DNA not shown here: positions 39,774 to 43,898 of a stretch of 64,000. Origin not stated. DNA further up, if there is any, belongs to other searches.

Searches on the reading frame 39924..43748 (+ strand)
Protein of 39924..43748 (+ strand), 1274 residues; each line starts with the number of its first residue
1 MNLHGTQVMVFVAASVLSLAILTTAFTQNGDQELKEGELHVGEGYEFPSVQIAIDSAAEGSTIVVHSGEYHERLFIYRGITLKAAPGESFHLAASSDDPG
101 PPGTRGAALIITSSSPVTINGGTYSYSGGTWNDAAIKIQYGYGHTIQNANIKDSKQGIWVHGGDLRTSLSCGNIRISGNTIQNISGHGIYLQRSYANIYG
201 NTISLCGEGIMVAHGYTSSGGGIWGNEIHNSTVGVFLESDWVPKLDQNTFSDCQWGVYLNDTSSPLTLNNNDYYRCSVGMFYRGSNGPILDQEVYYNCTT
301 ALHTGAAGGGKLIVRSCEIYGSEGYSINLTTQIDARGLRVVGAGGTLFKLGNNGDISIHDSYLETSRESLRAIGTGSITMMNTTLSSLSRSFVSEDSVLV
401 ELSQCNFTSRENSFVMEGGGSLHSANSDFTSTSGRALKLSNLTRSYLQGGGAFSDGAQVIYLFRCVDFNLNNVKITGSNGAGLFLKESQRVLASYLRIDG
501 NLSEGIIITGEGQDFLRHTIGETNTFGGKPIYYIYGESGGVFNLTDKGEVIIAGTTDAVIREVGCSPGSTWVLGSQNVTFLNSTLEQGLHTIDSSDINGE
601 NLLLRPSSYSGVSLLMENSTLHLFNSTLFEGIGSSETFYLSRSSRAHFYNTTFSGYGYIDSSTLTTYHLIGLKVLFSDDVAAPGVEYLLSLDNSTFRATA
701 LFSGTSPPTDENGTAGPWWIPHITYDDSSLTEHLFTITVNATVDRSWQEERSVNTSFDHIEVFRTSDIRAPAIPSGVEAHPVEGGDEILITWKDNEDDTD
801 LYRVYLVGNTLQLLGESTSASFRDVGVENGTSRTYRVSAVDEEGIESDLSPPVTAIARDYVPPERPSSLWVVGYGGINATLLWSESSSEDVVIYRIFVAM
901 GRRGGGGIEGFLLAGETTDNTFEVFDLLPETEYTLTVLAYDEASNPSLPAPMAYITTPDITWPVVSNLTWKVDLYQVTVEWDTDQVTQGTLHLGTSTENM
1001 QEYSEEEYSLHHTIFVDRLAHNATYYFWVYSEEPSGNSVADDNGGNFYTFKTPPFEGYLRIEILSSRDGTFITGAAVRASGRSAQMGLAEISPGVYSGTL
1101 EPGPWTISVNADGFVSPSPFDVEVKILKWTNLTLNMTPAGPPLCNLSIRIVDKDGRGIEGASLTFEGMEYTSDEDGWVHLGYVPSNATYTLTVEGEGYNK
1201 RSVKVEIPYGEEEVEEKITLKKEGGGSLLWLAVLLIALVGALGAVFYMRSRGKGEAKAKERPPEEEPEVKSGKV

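Call 94: search_protein_families(library=pfam, proteins=[window:39924-43748:+], max_evalue=0.001)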
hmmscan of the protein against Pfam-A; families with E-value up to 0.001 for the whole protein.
window:39924-43748:+ (1274 aa): 4 families
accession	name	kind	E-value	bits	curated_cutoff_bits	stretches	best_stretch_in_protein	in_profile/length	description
PF13229.12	Beta_helix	-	2.8e-20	73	25.9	2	234-382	2-155/158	Right handed beta helix region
PF05048.19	NosD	-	8.5e-18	65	23.6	2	130-296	35-186/212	Periplasmic copper-binding protein (NosD)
PF13620.12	CarboxypepD_reg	-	6e-12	46.2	32.3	1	1146-1220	2-81/82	Carboxypeptidase regulatory-like domain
PF00041.27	fn3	-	5e-09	36.7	25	0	878-949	15-80/84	Fibronectin type III domain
